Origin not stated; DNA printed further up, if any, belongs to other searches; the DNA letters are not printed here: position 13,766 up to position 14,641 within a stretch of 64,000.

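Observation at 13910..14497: TatD hydrolase interrupted by a nested YdeN/RBBP9-type serine-hydrolase domain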

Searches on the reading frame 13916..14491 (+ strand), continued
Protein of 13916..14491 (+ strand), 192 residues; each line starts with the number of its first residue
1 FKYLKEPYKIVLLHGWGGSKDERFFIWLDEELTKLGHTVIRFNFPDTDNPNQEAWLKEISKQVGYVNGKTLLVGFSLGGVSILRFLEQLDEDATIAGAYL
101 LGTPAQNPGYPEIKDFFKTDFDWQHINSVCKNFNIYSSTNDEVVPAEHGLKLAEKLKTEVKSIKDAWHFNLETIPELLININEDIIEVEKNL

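Call 55: find_encoding_contigs(protein=P0124, flank=5000, max_places=2)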
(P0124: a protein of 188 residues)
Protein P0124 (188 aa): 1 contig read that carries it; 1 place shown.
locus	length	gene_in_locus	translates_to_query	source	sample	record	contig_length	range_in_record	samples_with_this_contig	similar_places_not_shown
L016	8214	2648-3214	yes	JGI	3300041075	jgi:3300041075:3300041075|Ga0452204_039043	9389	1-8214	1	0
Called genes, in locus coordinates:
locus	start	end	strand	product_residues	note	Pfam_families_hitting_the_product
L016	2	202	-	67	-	?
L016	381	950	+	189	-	-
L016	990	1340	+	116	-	PF01981:PTH2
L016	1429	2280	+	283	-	PF09339:HTH_IclR (weak), PF22600:MTPAP-like_central (weak), PF01909:NTP_transf_2, PF18765:Polbeta (weak)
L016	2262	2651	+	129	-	PF05168:HEPN (faint)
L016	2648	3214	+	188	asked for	PF00561:Abhydrolase_1, PF06821:Ser_hydrolase, PF12697:Abhydrolase_6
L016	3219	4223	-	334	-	PF03590:AsnA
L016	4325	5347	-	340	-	PF09376:NurA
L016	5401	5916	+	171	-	PF06559:DCD_N (weak), PF22769:DCD, PF00692:dUTPase (weak)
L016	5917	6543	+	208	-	-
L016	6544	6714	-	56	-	PF01192:RNA_pol_Rpb6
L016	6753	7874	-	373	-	PF13646:HEAT_2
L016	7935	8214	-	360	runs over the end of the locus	PF00266:Aminotran_5, PF01212:Beta_elim_lyase (weak)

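Call 56: find_encoding_contigs(protein=P0123, flank=5000, max_places=2)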
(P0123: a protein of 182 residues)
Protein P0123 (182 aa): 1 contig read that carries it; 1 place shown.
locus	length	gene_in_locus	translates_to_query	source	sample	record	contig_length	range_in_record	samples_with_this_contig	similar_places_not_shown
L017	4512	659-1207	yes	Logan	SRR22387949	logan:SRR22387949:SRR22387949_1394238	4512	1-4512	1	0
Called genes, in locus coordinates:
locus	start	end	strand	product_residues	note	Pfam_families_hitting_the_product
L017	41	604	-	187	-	PF11969:DcpS_C, PF01230:HIT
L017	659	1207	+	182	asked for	PF00561:Abhydrolase_1 (faint), PF06821:Ser_hydrolase, PF12697:Abhydrolase_6 (weak)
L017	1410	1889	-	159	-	PF13636:Methyltranf_PUA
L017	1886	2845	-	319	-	PF17125:Methyltr_RsmF_N, PF22458:RsmF-B_ferredox (weak), PF01189:Methyltr_RsmB-F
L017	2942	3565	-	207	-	PF14582:Metallophos_3 (faint), PF00149:Metallophos, PF12850:Metallophos_2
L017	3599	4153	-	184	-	PF00352:TBP, PF11858:DUF3378 (faint), PF00352:TBP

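Call 59: find_homologous_proteins(query=P0126, max_evalue=1e-10)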
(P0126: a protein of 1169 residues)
Query P0126 (1169 aa): 7975 proteins with E <= 1e-10 among 8000 candidates; the best 120 are listed.
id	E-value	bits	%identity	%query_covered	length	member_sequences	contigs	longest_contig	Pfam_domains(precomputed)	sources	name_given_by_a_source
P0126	0.0e+0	2716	100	100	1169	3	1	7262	PF09334.18,PF08264.20,PF13603.13,PF12697.14,PF00133.29,PF00561.27,PF00293.35,PF06821.20,PF12146.16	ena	-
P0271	0.0e+0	1177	51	82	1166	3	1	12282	PF09334.18,PF01406.26,PF08264.20,PF13603.13,PF00133.29,PF00561.27,PF00293.35,PF06821.20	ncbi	-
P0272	0.0e+0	1138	56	82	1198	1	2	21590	PF09334.18,PF01406.26,PF08264.20,PF13603.13,PF00133.29,PF00293.35,PF06821.20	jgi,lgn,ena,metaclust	metaclust:\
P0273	0.0e+0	1058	48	98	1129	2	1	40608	PF09334.18,PF01406.26,PF08264.20,PF13603.13,PF12697.14,PF00133.29,PF00561.27,PF00293.35,PF06821.20,PF12146.16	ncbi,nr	ncbi:class I tRNA ligase family protein, partial [Candidatus Pacearchaeota archaeon]|nr:class I tRNA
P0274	0.0e+0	1032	48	81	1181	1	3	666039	PF09334.18,PF08264.20,PF13603.13,PF00133.29,PF00561.27,PF00293.35,PF06821.20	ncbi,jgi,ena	-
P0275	0.0e+0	1029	52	82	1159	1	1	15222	PF09334.18,PF01406.26,PF08264.20,PF13603.13,PF00133.29,PF00293.35,PF06821.20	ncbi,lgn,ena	-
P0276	0.0e+0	1019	61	65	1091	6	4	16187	PF09334.18,PF01406.26,PF08264.20,PF13603.13,PF00133.29,PF00293.35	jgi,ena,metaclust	metaclust:\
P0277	7.3e-290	983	61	65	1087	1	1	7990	PF09334.18,PF01406.26,PF08264.20,PF13603.13,PF00133.29,PF00293.35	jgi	-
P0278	2.0e-285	968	50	82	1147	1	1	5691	PF09334.18,PF08264.20,PF13603.13,PF00133.29,PF00293.35,PF06821.20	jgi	-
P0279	7.5e-283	959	58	64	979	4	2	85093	PF09334.18,PF08264.20,PF13603.13,PF00133.29,PF00293.35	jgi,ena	-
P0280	5.5e-281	953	50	82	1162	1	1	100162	PF09334.18,PF08264.20,PF13603.13,PF00133.29,PF00293.35,PF06821.20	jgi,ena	-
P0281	1.1e-279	949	57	64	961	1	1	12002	PF09334.18,PF01406.26,PF08264.20,PF13603.13,PF00133.29,PF00293.35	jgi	jgi:leucyl-tRNA synthetase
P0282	2.4e-278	944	57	64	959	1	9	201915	PF09334.18,PF01406.26,PF08264.20,PF13603.13,PF00133.29,PF00293.35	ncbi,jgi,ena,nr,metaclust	ncbi:class I tRNA ligase family protein [archaeon]|jgi:leucyl-tRNA synthetase|nr:class I tRNA ligase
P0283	7.4e-278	943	56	64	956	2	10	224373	PF09334.18,PF01406.26,PF08264.20,PF13603.13,PF00133.29,PF00293.35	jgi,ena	jgi:leucyl-tRNA synthetase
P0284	2.0e-277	941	47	82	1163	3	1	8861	PF09334.18,PF01406.26,PF08264.20,PF13603.13,PF00133.29,PF00561.27,PF00293.35,PF06821.20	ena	-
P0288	1.6e-272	925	49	41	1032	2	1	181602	PF09334.18,PF08264.20,PF13603.13,PF00133.29,PF00561.27,PF06821.20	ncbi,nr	ncbi:alpha/beta fold hydrolase [Patescibacteria group bacterium]|nr:alpha/beta fold hydrolase [Pates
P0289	2.3e-272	925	65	41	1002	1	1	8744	PF09334.18,PF08264.20,PF13603.13,PF00133.29,PF06821.20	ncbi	ncbi:MAG: leucine--tRNA ligase [archaeon]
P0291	9.2e-272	923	49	81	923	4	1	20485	PF09334.18,PF08264.20,PF13603.13,PF00133.29,PF00293.35,PF06821.20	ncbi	ncbi:MAG: class I tRNA ligase family protein [Candidatus Pacearchaeota archaeon]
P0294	8.2e-271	919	50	41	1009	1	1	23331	PF09334.18,PF01406.26,PF08264.20,PF13603.13,PF00133.29,PF00561.27,PF06821.20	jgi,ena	-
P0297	1.3e-266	906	49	63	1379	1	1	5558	PF09334.18,PF01406.26,PF08264.20,PF13603.13,PF12697.14,PF00133.29,PF00561.27,PF00293.35,PF06821.20,PF12146.16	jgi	-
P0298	3.6e-266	904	62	41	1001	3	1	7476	PF09334.18,PF01406.26,PF08264.20,PF13603.13,PF00133.29,PF06821.20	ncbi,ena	-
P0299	8.6e-259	880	59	41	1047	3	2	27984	PF09334.18,PF01406.26,PF08264.20,PF13603.13,PF00133.29,PF06821.20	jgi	-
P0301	1.1e-257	876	46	73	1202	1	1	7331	PF09334.18,PF08264.20,PF13603.13,PF00133.29,PF00293.35,PF06821.20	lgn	-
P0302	1.4e-257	876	57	41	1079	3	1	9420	PF09334.18,PF01406.26,PF08264.20,PF13603.13,PF00133.29,PF06821.20,PF12146.16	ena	-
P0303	1.0e-255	869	47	82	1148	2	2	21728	PF09334.18,PF01406.26,PF08264.20,PF13603.13,PF00133.29,PF00293.35,PF06821.20,PF12146.16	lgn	-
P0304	1.4e-254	866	63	41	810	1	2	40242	PF09334.18,PF01406.26,PF08264.20,PF13603.13,PF00133.29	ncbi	ncbi:MAG: leucine--tRNA ligase [archaeon]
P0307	2.4e-252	858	59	41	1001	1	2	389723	PF09334.18,PF01406.26,PF08264.20,PF13603.13,PF00133.29,PF06821.20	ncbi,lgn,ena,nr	ncbi:class I tRNA ligase family protein [archaeon]|nr:class I tRNA ligase family protein [archaeon]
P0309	1.1e-251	856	44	82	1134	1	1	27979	PF09334.18,PF01406.26,PF08264.20,PF13603.13,PF00133.29,PF00561.27,PF00293.35,PF06821.20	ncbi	-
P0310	3.1e-251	855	60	41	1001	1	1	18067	PF09334.18,PF01406.26,PF08264.20,PF13603.13,PF00133.29,PF06821.20,PF12146.16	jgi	jgi:leucyl-tRNA synthetase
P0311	7.6e-251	853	45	82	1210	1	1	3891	PF09334.18,PF01406.26,PF08264.20,PF13603.13,PF00133.29,PF00293.35,PF06821.20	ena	-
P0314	2.1e-249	849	60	41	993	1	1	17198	PF09334.18,PF08264.20,PF13603.13,PF00133.29,PF06821.20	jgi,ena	-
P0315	4.8e-249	847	46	41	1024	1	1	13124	PF09334.18,PF01406.26,PF08264.20,PF13603.13,PF00133.29,PF00561.27,PF06821.20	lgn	-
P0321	2.4e-246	838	58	41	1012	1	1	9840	PF09334.18,PF01406.26,PF08264.20,PF13603.13,PF00133.29,PF06821.20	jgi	jgi:leucyl-tRNA synthetase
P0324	1.3e-242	826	60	41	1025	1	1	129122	PF09334.18,PF08264.20,PF13603.13,PF00133.29,PF06821.20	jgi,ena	-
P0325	2.1e-242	825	47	82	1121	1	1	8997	PF09334.18,PF08264.20,PF13603.13,PF00133.29,PF06821.20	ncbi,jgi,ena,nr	ncbi:MAG: class I tRNA ligase family protein [Nanoarchaeota archaeon]|nr:class I tRNA ligase family 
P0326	1.4e-241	823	42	81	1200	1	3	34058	PF09334.18,PF01406.26,PF08264.20,PF13603.13,PF00133.29,PF00293.35,PF06821.20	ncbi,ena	ncbi:MAG: class I tRNA ligase family protein [Nanoarchaeota archaeon]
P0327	4.1e-241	821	59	41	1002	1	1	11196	PF09334.18,PF08264.20,PF13603.13,PF00133.29,PF06821.20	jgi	-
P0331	3.6e-240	818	56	41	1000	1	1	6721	PF09334.18,PF08264.20,PF13603.13,PF00133.29,PF06821.20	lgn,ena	-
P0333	1.8e-237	809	44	82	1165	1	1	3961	PF09334.18,PF01406.26,PF08264.20,PF13603.13,PF00133.29,PF00293.35,PF06821.20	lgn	-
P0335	7.4e-237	807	55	41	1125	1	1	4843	PF09334.18,PF01406.26,PF08264.20,PF13603.13,PF00133.29,PF06821.20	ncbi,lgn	-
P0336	2.6e-236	805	56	41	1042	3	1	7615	PF09334.18,PF01406.26,PF08264.20,PF13603.13,PF00133.29,PF00561.27,PF06821.20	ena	-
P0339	4.4e-235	801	57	41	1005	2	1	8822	PF09334.18,PF01406.26,PF08264.20,PF13603.13,PF00133.29,PF00561.27,PF06821.20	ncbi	-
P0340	4.0e-234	798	44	72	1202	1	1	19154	PF09334.18,PF01406.26,PF08264.20,PF13603.13,PF00133.29,PF00293.35,PF06821.20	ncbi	ncbi:MAG: class I tRNA ligase family protein [archaeon]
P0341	4.9e-234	798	54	41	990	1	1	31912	PF09334.18,PF01406.26,PF08264.20,PF13603.13,PF00133.29,PF00561.27,PF06821.20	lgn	-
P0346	7.2e-232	790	54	41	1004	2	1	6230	PF09334.18,PF01406.26,PF08264.20,PF13603.13,PF00133.29,PF06821.20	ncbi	-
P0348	9.3e-231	787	50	43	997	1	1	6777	PF09334.18,PF01406.26,PF08264.20,PF13603.13,PF00133.29,PF06821.20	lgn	-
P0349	1.5e-230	786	52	41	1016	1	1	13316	PF09334.18,PF08264.20,PF13603.13,PF00133.29,PF00561.27,PF06821.20,PF12146.16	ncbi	-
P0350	2.3e-230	785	55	41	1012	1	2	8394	PF09334.18,PF00579.32,PF01406.26,PF08264.20,PF13603.13,PF00133.29,PF06821.20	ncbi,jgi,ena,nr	ncbi:MAG: leucine--tRNA ligase [Nanoarchaeota archaeon]|nr:leucine--tRNA ligase [Nanoarchaeota archa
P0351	2.5e-230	785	41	85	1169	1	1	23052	PF09334.18,PF01406.26,PF08264.20,PF13603.13,PF12695.14,PF00133.29,PF00561.27,PF00293.35,PF06821.20,PF12146.16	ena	-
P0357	7.6e-230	784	44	82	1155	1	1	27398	PF09334.18,PF01406.26,PF08264.20,PF13603.13,PF00133.29,PF00293.35,PF06821.20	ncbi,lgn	-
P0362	3.1e-228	778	45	72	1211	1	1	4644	PF09334.18,PF01406.26,PF08264.20,PF13603.13,PF00133.29,PF00293.35,PF06821.20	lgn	-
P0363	4.2e-228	778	42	81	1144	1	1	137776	PF09334.18,PF01406.26,PF08264.20,PF13603.13,PF00133.29,PF00561.27,PF00293.35,PF06821.20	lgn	-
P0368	3.3e-227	775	53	41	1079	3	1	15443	PF09334.18,PF01406.26,PF08264.20,PF13603.13,PF00133.29,PF06821.20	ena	-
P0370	4.7e-227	774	42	82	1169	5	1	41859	PF09334.18,PF01406.26,PF08264.20,PF13603.13,PF00133.29,PF00293.35,PF06821.20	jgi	-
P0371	6.5e-227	774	53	42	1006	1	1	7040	PF09334.18,PF01406.26,PF08264.20,PF13603.13,PF00133.29,PF06821.20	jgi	jgi:leucyl-tRNA synthetase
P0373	9.7e-227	773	52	41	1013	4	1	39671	PF09334.18,PF08264.20,PF13603.13,PF00133.29,PF06821.20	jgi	-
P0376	1.4e-226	773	51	41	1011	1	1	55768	PF09334.18,PF01406.26,PF08264.20,PF13603.13,PF00133.29,PF00561.27,PF06821.20,PF12146.16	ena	-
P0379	1.7e-225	769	58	41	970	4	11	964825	PF09334.18,PF01406.26,PF08264.20,PF13603.13,PF00133.29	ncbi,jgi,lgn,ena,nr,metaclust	ncbi:HAD-IA family hydrolase [Candidatus Pacearchaeota archaeon]|nr:HAD-IA family hydrolase [Candida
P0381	6.2e-225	767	53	41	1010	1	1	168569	PF09334.18,PF08264.20,PF13603.13,PF00133.29,PF00561.27,PF06821.20,PF12146.16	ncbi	-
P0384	1.0e-224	767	53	41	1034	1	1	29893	PF09334.18,PF01406.26,PF08264.20,PF13603.13,PF00133.29,PF06821.20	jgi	jgi:leucyl-tRNA synthetase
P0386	1.7e-224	766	52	41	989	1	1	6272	PF09334.18,PF08264.20,PF13603.13,PF10230.16,PF00133.29,PF00561.27,PF06821.20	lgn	-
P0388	7.5e-224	764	50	41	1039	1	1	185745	PF09334.18,PF01406.26,PF08264.20,PF13603.13,PF00133.29,PF00561.27,PF06821.20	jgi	-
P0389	7.6e-224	764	54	41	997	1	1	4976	PF09334.18,PF01406.26,PF08264.20,PF13603.13,PF00133.29,PF06821.20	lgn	-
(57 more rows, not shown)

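Call 60: search_protein_families(library=pfam, proteins=[P0271, P0274, P0288, P0289, P0307, P0282, P0304, P0379], max_evalue=0.00001)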
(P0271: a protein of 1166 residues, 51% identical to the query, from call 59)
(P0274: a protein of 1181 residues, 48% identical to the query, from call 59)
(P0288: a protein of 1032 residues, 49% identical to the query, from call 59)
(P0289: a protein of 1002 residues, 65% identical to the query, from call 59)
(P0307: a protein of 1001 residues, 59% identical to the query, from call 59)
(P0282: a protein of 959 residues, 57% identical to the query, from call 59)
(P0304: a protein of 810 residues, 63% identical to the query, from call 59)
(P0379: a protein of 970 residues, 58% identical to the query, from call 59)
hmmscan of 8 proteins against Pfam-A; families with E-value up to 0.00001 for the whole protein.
P0271 (1166 aa): 7 families
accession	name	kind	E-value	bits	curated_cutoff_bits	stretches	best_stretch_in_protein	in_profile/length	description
PF13603.12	tRNA-synt_1_2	-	1.1e-57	195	25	1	433-565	17-149/185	Leucyl-tRNA synthetase, editing domain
PF00133.28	tRNA-synt_1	-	2.6e-53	181.7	22.7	2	12-224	1-225/414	tRNA synthetases class I (I, L, M and V)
PF09334.17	tRNA-synt_1g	-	1.4e-30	106.8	20.1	2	39-178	6-141/391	tRNA synthetases class I (M)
PF06821.19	Ser_hydrolase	-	3.2e-21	76.4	22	1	246-433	2-168/172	Serine hydrolase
PF08264.19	Anticodon_1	-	1.3e-17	64.5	25.1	1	996-1102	6-136/148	Anticodon-binding domain of tRNA ligase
PF00293.34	NUDIX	-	3.7e-11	43.6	21.1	1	600-699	29-125/134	NUDIX domain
PF00561.26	Abhydrolase_1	-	2.4e-07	31.1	25.8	1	243-338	1-105/245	alpha/beta hydrolase fold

P0274 (1181 aa): 7 families
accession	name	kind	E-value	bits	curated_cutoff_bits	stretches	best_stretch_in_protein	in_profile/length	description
PF13603.12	tRNA-synt_1_2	-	1.2e-57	194.8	25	1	451-579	22-150/185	Leucyl-tRNA synthetase, editing domain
PF00133.28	tRNA-synt_1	-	5.6e-54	183.9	22.7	2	24-238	1-226/414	tRNA synthetases class I (I, L, M and V)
PF09334.17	tRNA-synt_1g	-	3.4e-29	102.2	20.1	1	52-188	7-139/391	tRNA synthetases class I (M)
PF06821.19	Ser_hydrolase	-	1.7e-23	83.8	22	1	259-447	2-169/172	Serine hydrolase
PF08264.19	Anticodon_1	-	1.6e-19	70.6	25.1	1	1004-1122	4-143/148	Anticodon-binding domain of tRNA ligase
PF00293.34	NUDIX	-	5.2e-13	49.6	21.1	1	613-707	29-118/134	NUDIX domain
PF00561.26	Abhydrolase_1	-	4.3e-07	30.3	25.8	1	256-348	1-102/245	alpha/beta hydrolase fold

P0288 (1032 aa): 6 families
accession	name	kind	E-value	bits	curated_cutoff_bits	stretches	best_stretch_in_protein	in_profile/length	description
PF13603.12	tRNA-synt_1_2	-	5.2e-61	205.8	25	1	439-607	22-185/185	Leucyl-tRNA synthetase, editing domain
PF00133.28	tRNA-synt_1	-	1.2e-55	189.4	22.7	2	13-225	1-225/414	tRNA synthetases class I (I, L, M and V)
PF09334.17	tRNA-synt_1g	-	2.9e-30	105.7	20.1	1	42-177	8-139/391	tRNA synthetases class I (M)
PF06821.19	Ser_hydrolase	-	2.3e-18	67.1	22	1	247-433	2-167/172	Serine hydrolase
PF08264.19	Anticodon_1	-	6.1e-17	62.3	25.1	1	857-969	6-143/148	Anticodon-binding domain of tRNA ligase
PF00561.26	Abhydrolase_1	-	4.6e-10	40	25.8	1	246-354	3-118/245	alpha/beta hydrolase fold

P0289 (1002 aa): 5 families
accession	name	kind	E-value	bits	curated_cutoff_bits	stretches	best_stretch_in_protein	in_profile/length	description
PF13603.12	tRNA-synt_1_2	-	9e-59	198.5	25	1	427-587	18-184/185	Leucyl-tRNA synthetase, editing domain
PF00133.28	tRNA-synt_1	-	1.2e-55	189.4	22.7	2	12-223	1-225/414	tRNA synthetases class I (I, L, M and V)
PF09334.17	tRNA-synt_1g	-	2.4e-31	109.3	20.1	2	39-182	6-145/391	tRNA synthetases class I (M)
PF08264.19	Anticodon_1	-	4.4e-19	69.3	25.1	1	831-934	4-122/148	Anticodon-binding domain of tRNA ligase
PF06821.19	Ser_hydrolase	-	3.1e-13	50.4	22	1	266-408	12-154/172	Serine hydrolase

P0307 (1001 aa): 5 families
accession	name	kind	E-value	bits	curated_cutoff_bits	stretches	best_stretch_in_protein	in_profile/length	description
PF13603.12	tRNA-synt_1_2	-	3.6e-57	193.3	25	1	432-589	22-185/185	Leucyl-tRNA synthetase, editing domain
PF00133.28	tRNA-synt_1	-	1.3e-54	186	22.7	2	11-223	1-225/414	tRNA synthetases class I (I, L, M and V)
PF09334.17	tRNA-synt_1g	-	2e-33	116.1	20.1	2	38-175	6-139/391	tRNA synthetases class I (M)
PF08264.19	Anticodon_1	-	1e-16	61.5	25.1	1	832-943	4-140/148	Anticodon-binding domain of tRNA ligase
PF06821.19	Ser_hydrolase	-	4.7e-15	56.4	22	1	259-423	6-166/172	Serine hydrolase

P0282 (959 aa): 6 families
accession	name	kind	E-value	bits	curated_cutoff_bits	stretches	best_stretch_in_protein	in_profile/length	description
PF13603.12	tRNA-synt_1_2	-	2.2e-60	203.8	25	1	219-359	1-143/185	Leucyl-tRNA synthetase, editing domain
PF00133.28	tRNA-synt_1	-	4.5e-48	164.4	22.7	2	12-245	2-249/414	tRNA synthetases class I (I, L, M and V)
PF09334.17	tRNA-synt_1g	-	2.1e-33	116.1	20.1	2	34-174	3-139/391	tRNA synthetases class I (M)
PF08264.19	Anticodon_1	-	1.8e-18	67.3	25.1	1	788-903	4-137/148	Anticodon-binding domain of tRNA ligase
PF00293.34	NUDIX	-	8.1e-12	45.7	21.1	1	399-492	25-118/134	NUDIX domain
PF01406.26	tRNA-synt_1e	-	2.7e-06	27.4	27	0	699-748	234-283/301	tRNA synthetases class I (C) catalytic domain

P0304 (810 aa): 5 families
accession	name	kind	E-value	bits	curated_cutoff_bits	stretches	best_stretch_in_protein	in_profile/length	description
PF13603.12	tRNA-synt_1_2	-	6.1e-63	212.1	25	1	220-395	1-184/185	Leucyl-tRNA synthetase, editing domain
PF00133.28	tRNA-synt_1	-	1.5e-56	192.4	22.7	2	12-224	1-226/414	tRNA synthetases class I (I, L, M and V)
PF09334.17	tRNA-synt_1g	-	9.9e-33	113.9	20.1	2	38-181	5-144/391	tRNA synthetases class I (M)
PF08264.19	Anticodon_1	-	1.1e-16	61.5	25.1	1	639-742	4-132/148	Anticodon-binding domain of tRNA ligase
PF01406.26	tRNA-synt_1e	-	6.3e-07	29.5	27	0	554-611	239-294/301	tRNA synthetases class I (C) catalytic domain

P0379 (970 aa): 5 families
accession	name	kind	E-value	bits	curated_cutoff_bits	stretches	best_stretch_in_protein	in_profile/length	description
PF13603.12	tRNA-synt_1_2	-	2.6e-59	200.2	25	1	381-550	17-184/185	Leucyl-tRNA synthetase, editing domain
PF00133.28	tRNA-synt_1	-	9e-57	193.1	22.7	2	12-241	1-242/414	tRNA synthetases class I (I, L, M and V)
PF09334.17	tRNA-synt_1g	-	4.2e-33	115.1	20.1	2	39-176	6-139/391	tRNA synthetases class I (M)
PF08264.19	Anticodon_1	-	1.3e-14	54.7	25.1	1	793-901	3-125/148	Anticodon-binding domain of tRNA ligase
PF01406.26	tRNA-synt_1e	-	1.4e-09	38.2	27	1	705-768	234-296/301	tRNA synthetases class I (C) catalytic domain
